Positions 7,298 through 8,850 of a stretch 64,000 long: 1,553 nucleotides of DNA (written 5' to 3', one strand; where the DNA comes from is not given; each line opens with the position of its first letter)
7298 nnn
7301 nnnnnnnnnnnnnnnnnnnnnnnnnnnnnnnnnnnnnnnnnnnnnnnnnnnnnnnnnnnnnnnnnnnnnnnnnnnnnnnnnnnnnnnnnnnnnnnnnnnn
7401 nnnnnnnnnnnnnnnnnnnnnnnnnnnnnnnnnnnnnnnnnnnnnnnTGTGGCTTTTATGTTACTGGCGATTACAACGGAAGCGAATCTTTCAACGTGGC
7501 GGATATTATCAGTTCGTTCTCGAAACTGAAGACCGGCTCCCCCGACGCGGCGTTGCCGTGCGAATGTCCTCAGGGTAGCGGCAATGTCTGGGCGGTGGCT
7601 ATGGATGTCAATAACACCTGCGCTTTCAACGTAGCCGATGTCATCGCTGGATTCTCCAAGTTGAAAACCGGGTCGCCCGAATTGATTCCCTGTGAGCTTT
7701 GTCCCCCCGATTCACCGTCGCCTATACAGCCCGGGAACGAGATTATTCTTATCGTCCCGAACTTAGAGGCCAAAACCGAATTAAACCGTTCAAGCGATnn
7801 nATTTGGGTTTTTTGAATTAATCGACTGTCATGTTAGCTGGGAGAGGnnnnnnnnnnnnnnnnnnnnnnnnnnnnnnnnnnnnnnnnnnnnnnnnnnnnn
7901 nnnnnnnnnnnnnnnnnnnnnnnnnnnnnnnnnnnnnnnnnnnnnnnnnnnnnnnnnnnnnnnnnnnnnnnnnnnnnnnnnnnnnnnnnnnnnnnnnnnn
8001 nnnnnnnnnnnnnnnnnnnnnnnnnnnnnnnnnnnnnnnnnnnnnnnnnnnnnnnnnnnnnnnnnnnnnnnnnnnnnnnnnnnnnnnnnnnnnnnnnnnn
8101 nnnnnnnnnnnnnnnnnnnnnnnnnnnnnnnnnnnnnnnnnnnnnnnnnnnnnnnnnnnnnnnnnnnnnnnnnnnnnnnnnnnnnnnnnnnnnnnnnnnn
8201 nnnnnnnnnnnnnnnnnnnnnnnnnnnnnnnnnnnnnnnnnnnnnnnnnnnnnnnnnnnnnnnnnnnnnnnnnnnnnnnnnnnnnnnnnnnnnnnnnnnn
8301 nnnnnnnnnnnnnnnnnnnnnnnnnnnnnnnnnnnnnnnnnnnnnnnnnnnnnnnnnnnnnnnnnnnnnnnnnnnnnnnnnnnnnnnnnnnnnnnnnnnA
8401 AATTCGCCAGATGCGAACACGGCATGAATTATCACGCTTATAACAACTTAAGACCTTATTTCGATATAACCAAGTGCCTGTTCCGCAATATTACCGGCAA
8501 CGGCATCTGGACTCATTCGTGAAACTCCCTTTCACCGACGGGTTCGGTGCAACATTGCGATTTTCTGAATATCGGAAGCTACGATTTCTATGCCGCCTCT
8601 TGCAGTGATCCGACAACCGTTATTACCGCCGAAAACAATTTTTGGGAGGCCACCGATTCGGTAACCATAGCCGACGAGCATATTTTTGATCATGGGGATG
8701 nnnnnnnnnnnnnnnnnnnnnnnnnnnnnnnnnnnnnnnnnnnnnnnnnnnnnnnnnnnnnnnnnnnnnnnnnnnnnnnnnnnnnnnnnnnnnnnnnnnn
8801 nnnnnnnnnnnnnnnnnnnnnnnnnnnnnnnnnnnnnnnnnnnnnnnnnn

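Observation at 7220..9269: Undescribed Cys-containing dockerin-like C-terminal module on clustered secreted proteins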

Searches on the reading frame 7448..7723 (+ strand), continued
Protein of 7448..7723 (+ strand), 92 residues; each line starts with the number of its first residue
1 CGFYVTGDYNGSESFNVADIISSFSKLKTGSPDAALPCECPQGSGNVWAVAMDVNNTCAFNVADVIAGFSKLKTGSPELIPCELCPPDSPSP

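Call 43: search_protein_families(library=pfam, proteins=[L013:3865-7176:+, L016:1348-4524:+, L045:4147-8502:+, L021:368-3856:+, L072:4630-6516:+], max_evalue=0.01)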
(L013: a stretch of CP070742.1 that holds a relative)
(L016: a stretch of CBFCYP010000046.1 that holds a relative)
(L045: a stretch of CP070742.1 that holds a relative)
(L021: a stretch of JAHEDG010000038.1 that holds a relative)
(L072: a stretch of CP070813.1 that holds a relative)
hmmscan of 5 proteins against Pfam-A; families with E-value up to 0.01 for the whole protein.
L013:3865-7176:+ (1104 aa): 2 families
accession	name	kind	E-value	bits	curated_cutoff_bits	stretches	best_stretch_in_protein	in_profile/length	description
PF00082.27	Peptidase_S8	-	1.1e-36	127.1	21.8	1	180-422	3-288/288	Subtilase family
PF18962.6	Por_Secre_tail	-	0.00019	22.1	27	1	985-1049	2-63/75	Secretion system C-terminal sorting domain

L016:1348-4524:+ (1059 aa): 2 families
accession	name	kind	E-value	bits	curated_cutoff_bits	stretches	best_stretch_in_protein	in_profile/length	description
PF00082.27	Peptidase_S8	-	1.3e-30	107.2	21.8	1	181-425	4-288/288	Subtilase family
PF18962.6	Por_Secre_tail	-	0.00021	21.9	27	1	981-1050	2-68/75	Secretion system C-terminal sorting domain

L045:4147-8502:+ (1452 aa): 8 families
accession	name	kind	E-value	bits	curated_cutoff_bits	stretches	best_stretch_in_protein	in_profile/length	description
PF13620.12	CarboxypepD_reg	-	4.7e-67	222.8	32.3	6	1255-1331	1-81/82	Carboxypeptidase regulatory-like domain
PF13715.12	CarbopepD_reg_2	-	4.9e-37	126.3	32.2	4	455-512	1-59/88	CarboxypepD_reg-like domain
PF13229.12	Beta_helix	-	4.7e-14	52.8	25.9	1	123-290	2-152/158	Right handed beta helix region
PF17210.9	SdrD_B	-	1e-10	42.2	29.7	1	1262-1318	18-78/112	SdrD B-like domain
PF17161.10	DUF5123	-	0.00029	22.4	35.1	1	238-342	4-111/113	Domain of unknown function (DUF5123)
PF08480.16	Disaggr_assoc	-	0.00072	20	22.6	1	193-331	49-170/194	Disaggregatase related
PF11008.14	DUF2846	-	0.00075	20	34.3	0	557-610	28-79/92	Protein of unknown function (DUF2846)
PF09430.16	EMC7_beta-sandw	-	0.0018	18.9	26.6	0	479-522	21-62/122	ER membrane protein complex subunit 7, beta-sandwich domain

L021:368-3856:+ (1163 aa): 6 families
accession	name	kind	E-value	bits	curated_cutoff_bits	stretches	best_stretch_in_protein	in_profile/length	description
PF13620.12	CarboxypepD_reg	-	2.6e-64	214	32.3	5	389-466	1-82/82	Carboxypeptidase regulatory-like domain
PF13715.12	CarbopepD_reg_2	-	1.5e-38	131.1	32.2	5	391-463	2-74/88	CarboxypepD_reg-like domain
PF17210.9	SdrD_B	-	2.3e-18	66.9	29.7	2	988-1035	17-68/112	SdrD B-like domain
PF09430.16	EMC7_beta-sandw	-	1.8e-06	28.6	26.6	0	414-468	21-72/122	ER membrane protein complex subunit 7, beta-sandwich domain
PF00404.24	Dockerin_1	-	1.1e-05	25.9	22.9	0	104-166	2-56/57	Dockerin type I domain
PF25020.1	TTR_TEN1-4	-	3.8e-05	24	27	0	646-682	7-45/86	Teneurin TTR-like domain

L072:4630-6516:+ (629 aa): 4 families
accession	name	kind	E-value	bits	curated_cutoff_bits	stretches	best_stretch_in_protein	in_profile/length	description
PF13088.12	BNR_2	-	7.1e-12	45.7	31.4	2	60-237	58-215/277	BNR repeat-like domain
PF15892.11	BNR_4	-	1e-07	32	27.3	1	58-211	99-244/272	BNR repeat-containing family member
PF02012.26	BNR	-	1.6e-07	30.6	27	0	386-395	2-11/12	BNR/Asp-box repeat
PF21471.3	Reelin_subrepeat-B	-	0.003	17.8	27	0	377-398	55-76/127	Reelin subrepeat B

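Call 75: search_protein_families(library=pfam, proteins=[L066:3-644:+], max_evalue=10)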
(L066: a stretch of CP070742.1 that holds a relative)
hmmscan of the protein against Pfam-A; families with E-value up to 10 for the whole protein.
L066:3-644:+ (214 aa): 3 families
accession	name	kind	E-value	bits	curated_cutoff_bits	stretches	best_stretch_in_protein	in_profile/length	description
PF18962.6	Por_Secre_tail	-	3.1e-09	37.5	27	1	136-209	2-72/75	Secretion system C-terminal sorting domain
PF13585.12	CHU_C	-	0.004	17.7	27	1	153-203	26-74/86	CHU_C Type IX secretion signal domain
PF13860.13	FlgD_ig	-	0.24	11.8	27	1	150-195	18-69/79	FlgD Ig-like domain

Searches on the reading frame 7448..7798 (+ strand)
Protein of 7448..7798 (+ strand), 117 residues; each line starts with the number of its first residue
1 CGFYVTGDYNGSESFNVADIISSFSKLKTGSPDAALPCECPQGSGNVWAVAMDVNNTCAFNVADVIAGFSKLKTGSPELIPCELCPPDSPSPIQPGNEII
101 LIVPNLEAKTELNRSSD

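Call 16: search_protein_representatives(alignment_id=A1)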
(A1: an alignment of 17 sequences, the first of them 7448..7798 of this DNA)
Query: 17 sequences, 136 profile positions. Proteins with E-value up to 0.001 (for the whole library): 828; up to 1e-10: 348; up to 1e-30: 69. The best 150 are listed.
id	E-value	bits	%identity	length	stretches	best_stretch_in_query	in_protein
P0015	5.0e-60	217.4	-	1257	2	34-135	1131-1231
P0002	1.9e-58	212.2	-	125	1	15-135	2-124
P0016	6.1e-52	191.2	-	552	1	34-135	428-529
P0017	8.8e-49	181.0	-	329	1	32-134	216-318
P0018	1.4e-48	180.3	-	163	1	40-132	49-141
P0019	1.8e-48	180.0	-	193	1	38-132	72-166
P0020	5.2e-48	178.5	-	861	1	21-131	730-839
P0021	9.6e-48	177.6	-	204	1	35-131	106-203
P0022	1.1e-47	177.4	-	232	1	37-135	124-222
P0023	1.2e-47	177.3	-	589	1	20-135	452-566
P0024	2.7e-47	176.2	-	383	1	29-134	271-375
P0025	1.4e-46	173.8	-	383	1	32-131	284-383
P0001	2.2e-46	173.2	-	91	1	41-130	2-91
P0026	2.4e-46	173.1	-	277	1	24-134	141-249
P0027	2.5e-46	173.0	-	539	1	40-132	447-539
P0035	2.3e-45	169.9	-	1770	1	28-131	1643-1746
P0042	3.5e-44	166.1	-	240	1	32-134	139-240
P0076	7.6e-33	129.4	-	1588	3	13-132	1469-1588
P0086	3.2e-24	101.4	-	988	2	43-130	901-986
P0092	3.0e-19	85.3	-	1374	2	10-130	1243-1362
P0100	1.8e-17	79.6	-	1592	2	9-132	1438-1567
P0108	2.0e-16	76.2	-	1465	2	37-131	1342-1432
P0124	1.6e-15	73.2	-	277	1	7-134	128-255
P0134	3.1e-15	72.4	-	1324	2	42-131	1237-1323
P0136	3.3e-15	72.2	-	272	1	16-134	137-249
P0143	5.5e-15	71.5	-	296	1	9-132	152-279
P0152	1.1e-14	70.5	-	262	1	20-131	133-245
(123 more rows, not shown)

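Call 39: search_protein_families(library=pfam, proteins=[P0015, P0076, P0086, P0092, P0100, P0108, P0134], max_evalue=0.01)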
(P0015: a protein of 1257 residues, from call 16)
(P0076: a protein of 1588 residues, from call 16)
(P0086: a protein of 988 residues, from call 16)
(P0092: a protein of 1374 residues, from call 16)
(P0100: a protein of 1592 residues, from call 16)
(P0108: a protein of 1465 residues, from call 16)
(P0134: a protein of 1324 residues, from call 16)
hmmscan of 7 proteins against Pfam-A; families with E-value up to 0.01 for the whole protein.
P0015 (1257 aa): 7 families
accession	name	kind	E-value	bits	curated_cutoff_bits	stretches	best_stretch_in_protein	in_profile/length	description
PF13620.12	CarboxypepD_reg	-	2.6e-65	217.2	32.3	5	355-430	2-81/82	Carboxypeptidase regulatory-like domain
PF13715.12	CarbopepD_reg_2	-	2.2e-39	133.8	32.2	4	355-428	1-74/88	CarboxypepD_reg-like domain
PF17210.9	SdrD_B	-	3.1e-20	72.9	29.7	2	796-864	7-77/112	SdrD B-like domain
PF13229.12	Beta_helix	-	2.8e-12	47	25.9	1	27-197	2-156/158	Right handed beta helix region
PF14686.12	fn3_3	-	1.3e-06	28.6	24.4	0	826-872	26-73/75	Polysaccharide lyase family 4, domain II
PF17802.7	SpaA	-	0.002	18.7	23.1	0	807-849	7-56/91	Prealbumin-like fold domain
PF20608.4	Phage_tube_C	-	0.0035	18.1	24.1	0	380-419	40-79/82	Phage tail tube protein C-terminal domain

P0076 (1588 aa): 8 families
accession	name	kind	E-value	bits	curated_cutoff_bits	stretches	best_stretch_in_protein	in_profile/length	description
PF13620.12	CarboxypepD_reg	-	1.1e-49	167.1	32.3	5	353-423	2-75/82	Carboxypeptidase regulatory-like domain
PF13715.12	CarbopepD_reg_2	-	9.5e-32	109.3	32.2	4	1060-1109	1-50/88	CarboxypepD_reg-like domain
PF13229.12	Beta_helix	-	2.3e-14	53.8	25.9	1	113-279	2-157/158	Right handed beta helix region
PF22544.2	HYDIN_VesB_CFA65-like_Ig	-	4.4e-11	43.3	25.5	1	801-875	18-94/100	HYDIN/CFA65/VesB-like, Ig-like domain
PF05048.19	NosD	-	1.3e-09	38.3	23.6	1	178-288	48-154/212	Periplasmic copper-binding protein (NosD)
PF19190.6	BACON_2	-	2.8e-06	27.6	25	1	787-874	2-85/94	Viral BACON domain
PF25020.1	TTR_TEN1-4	-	7.2e-06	26.3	27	0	1058-1136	7-85/86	Teneurin TTR-like domain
PF00404.24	Dockerin_1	-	0.0004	21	22.9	0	1148-1196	1-49/57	Dockerin type I domain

P0086 (988 aa): 2 families
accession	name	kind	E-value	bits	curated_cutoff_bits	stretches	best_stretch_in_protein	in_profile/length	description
PF13620.12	CarboxypepD_reg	-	5.9e-20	71.8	32.3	2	360-430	2-75/82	Carboxypeptidase regulatory-like domain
PF13715.12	CarbopepD_reg_2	-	3.6e-11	43.4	32.2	2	446-499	2-55/88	CarboxypepD_reg-like domain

P0092 (1374 aa): 6 families
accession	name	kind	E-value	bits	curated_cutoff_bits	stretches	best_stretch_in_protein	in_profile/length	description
PF13620.12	CarboxypepD_reg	-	2.9e-33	114.5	32.3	3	347-418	3-77/82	Carboxypeptidase regulatory-like domain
PF13229.12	Beta_helix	-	4.6e-24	85.3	25.9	3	132-279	2-138/158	Right handed beta helix region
PF13715.12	CarbopepD_reg_2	-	5.8e-19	68.4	32.2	3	348-418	3-72/88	CarboxypepD_reg-like domain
PF05048.19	NosD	-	2.8e-10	40.4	23.6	1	38-229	2-175/212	Periplasmic copper-binding protein (NosD)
PF19190.6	BACON_2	-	4.1e-07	30.3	25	1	1196-1253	20-77/94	Viral BACON domain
PF00404.24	Dockerin_1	-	5e-05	23.9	22.9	0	1327-1348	2-23/57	Dockerin type I domain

P0100 (1592 aa): 9 families
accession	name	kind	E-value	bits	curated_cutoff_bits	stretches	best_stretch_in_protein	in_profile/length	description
PF13229.12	Beta_helix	-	3.5e-18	66.2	25.9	3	779-915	34-151/158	Right handed beta helix region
PF05048.19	NosD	-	2.7e-10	40.5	23.6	3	492-642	19-152/212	Periplasmic copper-binding protein (NosD)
PF13620.12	CarboxypepD_reg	-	2.4e-07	31.4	32.3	1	1025-1100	2-79/82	Carboxypeptidase regulatory-like domain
PF19190.6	BACON_2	-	2e-05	24.8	25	1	1389-1458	17-86/94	Viral BACON domain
PF13715.12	CarbopepD_reg_2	-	3.1e-05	24.4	32.2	1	1025-1084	1-59/88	CarboxypepD_reg-like domain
PF02415.23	Chlam_PMP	-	4.3e-05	23.8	20.6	0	502-517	3-18/19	Chlamydia polymorphic membrane protein (Chlamydia_PMP) repeat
PF22544.2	HYDIN_VesB_CFA65-like_Ig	-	6.4e-05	23.6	25.5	1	1388-1457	18-88/100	HYDIN/CFA65/VesB-like, Ig-like domain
PF22076.2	Cep192_D6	-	0.00027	21.5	35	1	1390-1455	21-89/101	Cep192 domain 6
PF00404.24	Dockerin_1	-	0.00091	19.8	22.9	0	1483-1546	2-52/57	Dockerin type I domain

P0108 (1465 aa): 11 families
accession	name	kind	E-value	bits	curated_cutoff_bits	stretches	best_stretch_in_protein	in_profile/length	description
PF13620.12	CarboxypepD_reg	-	1.4e-57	192.4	32.3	5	1188-1263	2-81/82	Carboxypeptidase regulatory-like domain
PF13517.12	FG-GAP_3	-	1.5e-41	141.2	26.9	5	660-718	1-59/61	FG-GAP-like repeat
PF13715.12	CarbopepD_reg_2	-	2e-33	114.7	32.2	5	1025-1082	2-60/88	CarboxypepD_reg-like domain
PF17210.9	SdrD_B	-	1.4e-18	67.5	29.7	2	1114-1166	20-76/112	SdrD B-like domain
PF13205.12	Big_5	-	8.2e-14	52.6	23.6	1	481-582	4-104/105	Bacterial Ig-like domain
PF01839.29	FG-GAP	-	6e-13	48.8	22.1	2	653-673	2-22/37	FG-GAP repeat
PF00404.24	Dockerin_1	-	3.6e-05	24.3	22.9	0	32-97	1-57/57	Dockerin type I domain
PF24025.1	Ig_DR_A0283-like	-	0.00012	22.8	27.1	0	1050-1087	40-77/102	DR_A0283-like, Ig-like domain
PF25020.1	TTR_TEN1-4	-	0.00066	20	27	0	1104-1165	7-70/86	Teneurin TTR-like domain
PF15976.11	CooC_C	-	0.003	18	29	0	1024-1069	19-62/93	CS1-pili formation C-terminal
PF14686.12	fn3_3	-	0.0051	17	24.4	0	1216-1259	31-75/75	Polysaccharide lyase family 4, domain II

P0134 (1324 aa): 12 families
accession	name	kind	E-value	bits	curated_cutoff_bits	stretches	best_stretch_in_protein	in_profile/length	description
PF13620.12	CarboxypepD_reg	-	6.9e-39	132.5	32.3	4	897-973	1-81/82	Carboxypeptidase regulatory-like domain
PF13715.12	CarbopepD_reg_2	-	2.2e-23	82.5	32.2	2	815-890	3-77/88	CarboxypepD_reg-like domain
PF13229.12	Beta_helix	-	3.2e-18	66.3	25.9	3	619-737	45-152/158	Right handed beta helix region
PF17210.9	SdrD_B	-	4.6e-10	40.1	29.7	0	904-949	18-67/112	SdrD B-like domain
PF05048.19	NosD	-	7e-09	35.9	23.6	2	565-669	86-174/212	Periplasmic copper-binding protein (NosD)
PF00404.24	Dockerin_1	-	7e-05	23.4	22.9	0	1244-1307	2-56/57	Dockerin type I domain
PF02415.23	Chlam_PMP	-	0.00013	22.3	20.6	0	663-677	3-17/19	Chlamydia polymorphic membrane protein (Chlamydia_PMP) repeat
PF14686.12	fn3_3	-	0.00021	21.4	24.4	0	1184-1226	30-73/75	Polysaccharide lyase family 4, domain II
PF22544.2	HYDIN_VesB_CFA65-like_Ig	-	0.00056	20.5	25.5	1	301-375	15-91/100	HYDIN/CFA65/VesB-like, Ig-like domain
PF24025.1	Ig_DR_A0283-like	-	0.0034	18.1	27.1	0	901-949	12-65/102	DR_A0283-like, Ig-like domain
PF19190.6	BACON_2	-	0.0043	17.4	25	1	307-371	19-83/94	Viral BACON domain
PF22902.2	NOMO1-like_9th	-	0.0051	17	27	0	1156-1194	4-43/75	BOS complex subunit NOMO1-like, beta sandwich domain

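Call 47: find_encoding_contigs(protein=P0042, flank=10000, max_places=4)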
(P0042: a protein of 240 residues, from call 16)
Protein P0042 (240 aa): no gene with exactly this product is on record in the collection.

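Call 49: search_protein_families(library=pfam, proteins=[P0026, P0136, P0152, P0143, P0124], max_evalue=1)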
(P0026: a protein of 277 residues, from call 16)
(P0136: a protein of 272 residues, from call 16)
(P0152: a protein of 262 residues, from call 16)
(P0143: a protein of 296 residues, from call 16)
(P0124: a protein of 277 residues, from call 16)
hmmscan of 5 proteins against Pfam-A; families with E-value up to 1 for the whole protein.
P0026 (277 aa): 1 family
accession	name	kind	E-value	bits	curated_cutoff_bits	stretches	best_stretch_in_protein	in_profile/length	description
PF00963.24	Cohesin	-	1.8e-08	35.1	24.1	1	25-153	5-139/139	Cohesin domain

P0136 (272 aa): 3 families
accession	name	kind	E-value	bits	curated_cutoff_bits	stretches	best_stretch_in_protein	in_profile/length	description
PF00963.24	Cohesin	-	2.5e-06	28.2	24.1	1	26-157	2-139/139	Cohesin domain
PF00404.24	Dockerin_1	-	0.00042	20.9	22.9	0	209-231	1-23/57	Dockerin type I domain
PF09866.14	DUF2093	-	0.088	12.7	25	1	134-156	13-35/42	Uncharacterized protein conserved in bacteria (DUF2093)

P0152 (262 aa): 2 families
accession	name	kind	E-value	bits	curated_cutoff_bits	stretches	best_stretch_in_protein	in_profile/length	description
PF00404.24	Dockerin_1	-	0.0058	17.2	22.9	1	167-228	2-55/57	Dockerin type I domain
PF19190.6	BACON_2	-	0.054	13.9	25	1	73-109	17-53/94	Viral BACON domain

P0143 (296 aa): 8 families
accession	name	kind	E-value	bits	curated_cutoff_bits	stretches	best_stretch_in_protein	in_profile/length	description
PF22544.2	HYDIN_VesB_CFA65-like_Ig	-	1.8e-06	28.5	25.5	2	108-174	24-91/100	HYDIN/CFA65/VesB-like, Ig-like domain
PF19190.6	BACON_2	-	6e-06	26.5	25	1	112-172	26-86/94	Viral BACON domain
PF00404.24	Dockerin_1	-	0.0021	18.7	22.9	1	196-261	1-56/57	Dockerin type I domain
PF24507.1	Ig_CFAP65_4th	-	0.02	15.7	27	1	110-170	3-63/76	CFAP65, fourth Ig-like domain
PF22076.2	Cep192_D6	-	0.034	14.8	35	1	104-170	21-90/101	Cep192 domain 6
PF23194.1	NOMO_5th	-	0.097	13.5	27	1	142-183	34-75/89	NOMO fifth transthyretin-like domain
PF13004.13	BACON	-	0.13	12.7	25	0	125-175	7-53/61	Putative binding domain, N-terminal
PF13954.11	PapC_N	-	0.25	11.8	27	0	50-74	25-49/146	PapC N-terminal domain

P0124 (277 aa): 1 family
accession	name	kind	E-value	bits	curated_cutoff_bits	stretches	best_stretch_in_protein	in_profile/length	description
PF00404.24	Dockerin_1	-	0.14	12.8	22.9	0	216-237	2-23/57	Dockerin type I domain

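Call 82: search_protein_families(library=ncbifam, proteins=[P0026, P0136], max_evalue=10)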
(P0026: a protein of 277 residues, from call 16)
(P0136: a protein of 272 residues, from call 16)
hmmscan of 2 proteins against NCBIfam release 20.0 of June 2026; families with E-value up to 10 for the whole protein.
P0026 (277 aa): 0 families

P0136 (272 aa): 0 families

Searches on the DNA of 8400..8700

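Call 66: search_rna_families(source=window, start=8400, end=8700, threshold=evalue, max_evalue=10)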
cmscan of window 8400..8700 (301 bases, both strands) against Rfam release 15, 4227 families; matches with E-value up to 10: 2.
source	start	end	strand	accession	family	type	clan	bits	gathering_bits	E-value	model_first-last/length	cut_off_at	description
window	8529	8561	+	RF01333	CRISPR-DR20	Gene; CRISPR;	-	16.7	42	0.78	1-36/36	no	CRISPR RNA direct repeat element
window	8499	8568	+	RF02222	sX2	Gene; sRNA;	-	10.8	40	8.1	1-110/110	no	Xanthomonas sRNA sX2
